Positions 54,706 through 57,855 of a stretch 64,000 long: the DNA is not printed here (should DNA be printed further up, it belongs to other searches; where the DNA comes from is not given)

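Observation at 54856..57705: Single-polypeptide fusion of a tungsten-type aldehyde:ferredoxin oxidoreductase with an iron-containing alcohol dehydrogenase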

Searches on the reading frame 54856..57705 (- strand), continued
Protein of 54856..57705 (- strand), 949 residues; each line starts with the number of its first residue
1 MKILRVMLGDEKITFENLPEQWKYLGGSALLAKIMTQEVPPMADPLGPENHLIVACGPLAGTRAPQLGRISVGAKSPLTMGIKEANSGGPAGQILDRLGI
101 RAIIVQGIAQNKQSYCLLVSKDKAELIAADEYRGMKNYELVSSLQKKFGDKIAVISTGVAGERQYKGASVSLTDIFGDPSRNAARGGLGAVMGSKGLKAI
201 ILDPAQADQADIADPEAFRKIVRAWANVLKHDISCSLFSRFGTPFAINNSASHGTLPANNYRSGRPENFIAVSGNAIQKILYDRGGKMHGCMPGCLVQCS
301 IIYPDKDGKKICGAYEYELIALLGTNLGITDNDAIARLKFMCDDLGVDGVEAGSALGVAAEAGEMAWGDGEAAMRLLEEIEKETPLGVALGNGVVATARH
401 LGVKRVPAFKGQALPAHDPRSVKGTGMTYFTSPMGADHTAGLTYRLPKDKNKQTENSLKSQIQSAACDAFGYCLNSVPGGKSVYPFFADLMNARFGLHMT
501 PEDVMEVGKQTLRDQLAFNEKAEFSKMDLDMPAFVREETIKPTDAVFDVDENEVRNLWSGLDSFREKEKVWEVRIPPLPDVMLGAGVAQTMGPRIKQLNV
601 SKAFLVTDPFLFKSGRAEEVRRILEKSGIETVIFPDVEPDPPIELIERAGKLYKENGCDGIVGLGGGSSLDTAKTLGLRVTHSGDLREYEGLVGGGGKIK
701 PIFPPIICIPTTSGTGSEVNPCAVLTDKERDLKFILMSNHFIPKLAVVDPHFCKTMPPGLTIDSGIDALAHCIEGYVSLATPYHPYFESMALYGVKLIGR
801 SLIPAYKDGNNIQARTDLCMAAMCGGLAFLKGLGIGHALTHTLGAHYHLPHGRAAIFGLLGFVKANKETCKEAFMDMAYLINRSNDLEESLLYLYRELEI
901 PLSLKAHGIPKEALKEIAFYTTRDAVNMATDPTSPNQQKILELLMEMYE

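Call 69: fold_search(model_id=the predicted structure, library=pdb)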
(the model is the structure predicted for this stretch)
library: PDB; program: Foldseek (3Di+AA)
matches with E <= 10: 1207; with E <= 0.001: 143
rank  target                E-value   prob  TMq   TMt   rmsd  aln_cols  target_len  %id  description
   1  1aor_A                1.8e-36  1.00  0.55  0.85   2.3       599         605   29  STRUCTURE OF A HYPERTHERMOPHILIC TUNGSTOPTERIN ENZYME, ALDEHYDE FERREDOXIN OXIDOREDUCTASE (released 1995-04-20)
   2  9g7j_A                4.8e-35  1.00  0.55  0.85   2.4       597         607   27  Crystal structure of the tungsten-dependent aldehyde:ferredoxin oxidoreductase from Clostridium autoethanogenum. (released 2025-05-28)
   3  9mqx_D                1.4e-34  1.00  0.54  0.84   2.6       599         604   28  Electron-bifurcating Tungstopyranopterin-containing aldehyde oxidoreductase with NADH (released 2025-07-16)
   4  1b25_A                1.2e-31  1.00  0.54  0.82   3.1       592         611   26  FORMALDEHYDE FERREDOXIN OXIDOREDUCTASE FROM PYROCOCCUS FURIOSUS (released 1999-03-24)
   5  8zwd_I                2.7e-30  1.00  0.37  0.89   2.4       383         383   31  Crystal structure of methanol dehydrogenase1 from Bacillus methanolicus (released 2025-06-18)
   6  8c0z_A                4.6e-30  1.00  0.54  0.82   3.2       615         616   26  CryoEM structure of a tungsten-containing aldehyde oxidoreductase from Aromatoleum aromaticum (released 2023-05-31)
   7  8zwd_A                6.4e-30  1.00  0.37  0.89   2.3       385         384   32  Crystal structure of methanol dehydrogenase1 from Bacillus methanolicus (released 2025-06-18)
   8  8zrl_A                6.1e-29  1.00  0.37  0.89   2.3       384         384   32  Crystal structure of methanol dehydrogenase2 from Bacillus methanolicus complexed with an inhibitor (released 2025-06-11)
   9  3bfj_A                4.4e-28  1.00  0.38  0.92   2.3       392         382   31  Crystal structure analysis of 1,3-propanediol oxidoreductase (released 2008-11-25)
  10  6x1o_C                7.8e-28  1.00  0.51  0.76   3.9       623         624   26  WOR5 from Pyrococcus furiosus, as crystallized (released 2021-11-24)
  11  6x1o_A                1.0e-27  1.00  0.51  0.76   3.8       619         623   26  WOR5 from Pyrococcus furiosus, as crystallized (released 2021-11-24)
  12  3owo_A                1.3e-27  1.00  0.37  0.91   2.0       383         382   30  Structures of iron-dependent alcohol dehydrogenase 2 from Zymomonas mobilis ZM4 with and without NAD cofactor (released 2011-02-16)
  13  3owo_D                1.6e-27  1.00  0.37  0.91   2.0       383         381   29  Structures of iron-dependent alcohol dehydrogenase 2 from Zymomonas mobilis ZM4 with and without NAD cofactor (released 2011-02-16)
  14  8zwd_J                3.7e-27  1.00  0.35  0.88   2.8       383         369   30  Crystal structure of methanol dehydrogenase1 from Bacillus methanolicus (released 2025-06-18)
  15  6sci_A                9.4e-27  1.00  0.38  0.85   2.9       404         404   28  Structure of AdhE form 1 (released 2020-08-26)
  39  8uhw_B                1.8e-24  1.00  0.37  0.41  27.0       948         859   17  The structure of the Clostridium thermocellum AdhE spirosome (released 2024-08-21)
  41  8zwd_G                1.9e-23  1.00  0.32  0.88   3.1       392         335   28  Crystal structure of methanol dehydrogenase1 from Bacillus methanolicus (released 2025-06-18)
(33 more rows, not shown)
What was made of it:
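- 56083..57042 (-): AFOR_C domains 2 and 3 (residues 222-541). Carries Thr243, Tyr317/Glu318, D343-D-L-G-V-D348, His417 (P. furiosus Tyr427), His438, and D468-A-F-G-Y-C473. Foldseek match to 1aor: TM 0.85, rmsd 2.3 A (call 69).
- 54865..55425 (-): ADH_Fe_C helical domain, residues 761-947. Carries the predicted metal ligands Asp767, His771, His837 and His851. Foldseek TM 0.89-0.92 to 3bfj, 3owo and 8zwd (call 69).
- On AOR/WOR family large subunit (WorL): Fold TM 0.85 to 1aor (call 69).
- On Group III iron-containing alcohol dehydrogenase: TM 0.89-0.92 to 3bfj, 3owo and 8zwd (call 69).
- Closest known: The two-enzyme AOR-ADH pathway. Different: The AOR belongs to a different, shorter clade than the characterised AORs (29% identity to 1aor, call 69).
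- Its halves superpose on 1aor (TM 0.85) and on Fe-ADHs (TM 0.89-0.92) (call 69).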

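Call 74: find_homologous_proteins(query=P0205, max_evalue=1e-20)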
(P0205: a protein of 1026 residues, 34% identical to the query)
Query P0205 (1026 aa): 957 proteins with E <= 1e-20 among 8000 candidates; the best 120 are listed.
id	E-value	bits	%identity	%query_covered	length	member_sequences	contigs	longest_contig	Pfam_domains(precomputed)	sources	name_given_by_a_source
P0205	0.0e+0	2349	100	100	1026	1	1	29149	PF13685.13,PF02730.21,PF01314.24,PF25137.1,PF00465.26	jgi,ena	-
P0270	0.0e+0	2025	85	100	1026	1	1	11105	PF13685.13,PF02730.21,PF01314.24,PF25137.1,PF00465.26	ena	-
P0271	0.0e+0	1726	73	100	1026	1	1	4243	PF13685.13,PF02730.21,PF01314.24,PF25137.1,PF00465.26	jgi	jgi:aldehyde:ferredoxin oxidoreductase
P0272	0.0e+0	1722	74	100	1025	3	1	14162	PF13685.13,PF02730.21,PF01314.24,PF25137.1,PF00465.26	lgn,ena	-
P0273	0.0e+0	1717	73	99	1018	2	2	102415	PF13685.13,PF02730.21,PF01314.24,PF25137.1,PF00465.26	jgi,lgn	-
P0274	0.0e+0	1712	72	100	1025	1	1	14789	PF13685.13,PF02730.21,PF01314.24,PF25137.1,PF00465.26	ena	-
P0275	0.0e+0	1686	72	100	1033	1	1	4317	PF13685.13,PF02730.21,PF01314.24,PF25137.1,PF00465.26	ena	-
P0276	0.0e+0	1679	70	100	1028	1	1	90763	PF13685.13,PF02730.21,PF01314.24,PF25137.1,PF00465.26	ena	-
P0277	0.0e+0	1674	71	100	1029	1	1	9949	PF13685.13,PF02730.21,PF01314.24,PF25137.1,PF00465.26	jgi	-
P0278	0.0e+0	1662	71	99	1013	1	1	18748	PF13685.13,PF02730.21,PF01314.24,PF25137.1,PF00465.26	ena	-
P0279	0.0e+0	1653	69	100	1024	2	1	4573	PF13685.13,PF02730.21,PF01314.24,PF25137.1,PF00465.26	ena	-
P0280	0.0e+0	1650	71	99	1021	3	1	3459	PF13685.13,PF02730.21,PF01314.24,PF25137.1,PF00465.26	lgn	-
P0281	0.0e+0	1650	69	100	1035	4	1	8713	PF13685.13,PF02730.21,PF01314.24,PF25137.1,PF00465.26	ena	-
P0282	0.0e+0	1648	69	100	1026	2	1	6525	PF13685.13,PF02730.21,PF01314.24,PF25137.1,PF00465.26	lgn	-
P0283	0.0e+0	1643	70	100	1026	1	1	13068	PF13685.13,PF02730.21,PF01314.24,PF25137.1,PF00465.26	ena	-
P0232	0.0e+0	1071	49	98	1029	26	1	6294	PF13685.13,PF02730.21,PF01314.24,PF25137.1,PF00465.26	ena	-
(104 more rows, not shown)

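Call 75: list_cluster_members(proteins=[P0001, P0125, P0128, P0124, P0233, P0127, P0129])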
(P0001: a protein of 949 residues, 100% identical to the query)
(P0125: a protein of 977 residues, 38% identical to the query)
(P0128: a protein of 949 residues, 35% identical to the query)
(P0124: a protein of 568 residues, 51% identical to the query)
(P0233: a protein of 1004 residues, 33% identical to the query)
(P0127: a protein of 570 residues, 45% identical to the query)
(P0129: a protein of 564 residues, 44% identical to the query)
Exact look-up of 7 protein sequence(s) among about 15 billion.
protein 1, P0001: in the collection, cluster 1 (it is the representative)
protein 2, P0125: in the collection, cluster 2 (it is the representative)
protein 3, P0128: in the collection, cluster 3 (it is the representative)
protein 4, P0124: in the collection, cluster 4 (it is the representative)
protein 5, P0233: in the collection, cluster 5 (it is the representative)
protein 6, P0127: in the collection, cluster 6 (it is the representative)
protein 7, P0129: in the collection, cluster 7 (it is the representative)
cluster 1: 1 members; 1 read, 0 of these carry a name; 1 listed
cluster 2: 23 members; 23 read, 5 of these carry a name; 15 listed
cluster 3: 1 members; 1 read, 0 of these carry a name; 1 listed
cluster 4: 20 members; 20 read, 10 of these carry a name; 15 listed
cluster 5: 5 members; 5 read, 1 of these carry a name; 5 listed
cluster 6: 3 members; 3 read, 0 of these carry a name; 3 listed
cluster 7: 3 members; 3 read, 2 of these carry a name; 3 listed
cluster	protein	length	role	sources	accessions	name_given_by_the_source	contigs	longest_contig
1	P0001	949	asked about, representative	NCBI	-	-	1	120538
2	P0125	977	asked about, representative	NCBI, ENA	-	-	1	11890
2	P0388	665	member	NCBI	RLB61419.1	MAG: hypothetical protein DRG80_04035, partial [Deltaproteobacteria bacterium]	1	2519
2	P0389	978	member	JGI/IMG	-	aldehyde:ferredoxin oxidoreductase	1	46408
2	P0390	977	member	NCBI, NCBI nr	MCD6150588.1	MAG: iron-containing alcohol dehydrogenase [Deltaproteobacteria bacterium] | iron-containing alcohol dehydrogenase [Candidatus Tharpellaceae bacterium]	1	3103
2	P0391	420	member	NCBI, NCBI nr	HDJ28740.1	MAG TPA: aldehyde ferredoxin oxidoreductase, partial [Proteobacteria bacterium] | aldehyde ferredoxin oxidoreductase [Pseudomonadota bacterium]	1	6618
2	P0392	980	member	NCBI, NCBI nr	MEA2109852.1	MAG: iron-containing alcohol dehydrogenase [Pseudomonadota bacterium] | iron-containing alcohol dehydrogenase [Pseudomonadota bacterium]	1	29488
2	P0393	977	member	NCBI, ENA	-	-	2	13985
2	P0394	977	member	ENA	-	-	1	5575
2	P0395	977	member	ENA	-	-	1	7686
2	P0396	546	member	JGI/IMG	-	-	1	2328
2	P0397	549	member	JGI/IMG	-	-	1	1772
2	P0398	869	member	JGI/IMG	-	-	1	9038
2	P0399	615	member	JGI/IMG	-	-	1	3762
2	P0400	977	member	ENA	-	-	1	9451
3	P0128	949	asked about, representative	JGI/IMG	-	-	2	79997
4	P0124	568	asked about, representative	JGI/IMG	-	-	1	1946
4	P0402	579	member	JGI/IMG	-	aldehyde:ferredoxin oxidoreductase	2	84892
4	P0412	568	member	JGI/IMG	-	-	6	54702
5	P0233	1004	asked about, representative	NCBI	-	-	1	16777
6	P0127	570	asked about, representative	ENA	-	-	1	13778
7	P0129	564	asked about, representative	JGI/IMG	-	aldehyde:ferredoxin oxidoreductase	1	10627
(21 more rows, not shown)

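Call 79: find_encoding_contigs(protein=P0412, flank=6000, max_places=4)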
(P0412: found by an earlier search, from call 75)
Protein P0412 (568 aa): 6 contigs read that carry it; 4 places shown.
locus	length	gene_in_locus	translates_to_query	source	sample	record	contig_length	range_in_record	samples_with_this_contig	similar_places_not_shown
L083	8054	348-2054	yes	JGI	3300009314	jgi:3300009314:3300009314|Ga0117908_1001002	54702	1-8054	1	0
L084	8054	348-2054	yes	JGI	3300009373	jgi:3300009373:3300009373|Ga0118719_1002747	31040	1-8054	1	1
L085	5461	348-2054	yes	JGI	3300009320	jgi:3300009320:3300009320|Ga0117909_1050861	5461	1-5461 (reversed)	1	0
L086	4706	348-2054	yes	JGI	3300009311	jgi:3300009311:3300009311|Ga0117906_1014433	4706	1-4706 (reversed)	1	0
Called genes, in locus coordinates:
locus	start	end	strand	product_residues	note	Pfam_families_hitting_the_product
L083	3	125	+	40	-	?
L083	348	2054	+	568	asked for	PF02730:AFOR_N, PF01314:AFOR_C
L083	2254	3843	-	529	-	PF07969:Amidohydro_3, PF01979:Amidohydro_1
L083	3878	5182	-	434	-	PF04389:Peptidase_M28 (weak), PF01546:Peptidase_M20, PF07687:M20_dimer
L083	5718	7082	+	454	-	PF07728:AAA_5 (weak), PF17863:AAA_lid_2 (weak)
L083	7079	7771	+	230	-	PF01493:GXGXG (faint)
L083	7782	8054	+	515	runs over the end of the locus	-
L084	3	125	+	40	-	?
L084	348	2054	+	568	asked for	PF02730:AFOR_N, PF01314:AFOR_C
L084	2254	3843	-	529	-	PF07969:Amidohydro_3, PF01979:Amidohydro_1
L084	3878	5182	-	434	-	PF04389:Peptidase_M28 (weak), PF01546:Peptidase_M20, PF07687:M20_dimer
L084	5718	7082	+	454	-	PF07728:AAA_5 (weak), PF17863:AAA_lid_2 (weak)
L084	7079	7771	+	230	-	PF01493:GXGXG (faint)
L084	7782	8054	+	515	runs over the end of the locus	-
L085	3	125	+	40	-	?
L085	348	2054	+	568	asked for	PF02730:AFOR_N, PF01314:AFOR_C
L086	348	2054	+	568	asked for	PF02730:AFOR_N, PF01314:AFOR_C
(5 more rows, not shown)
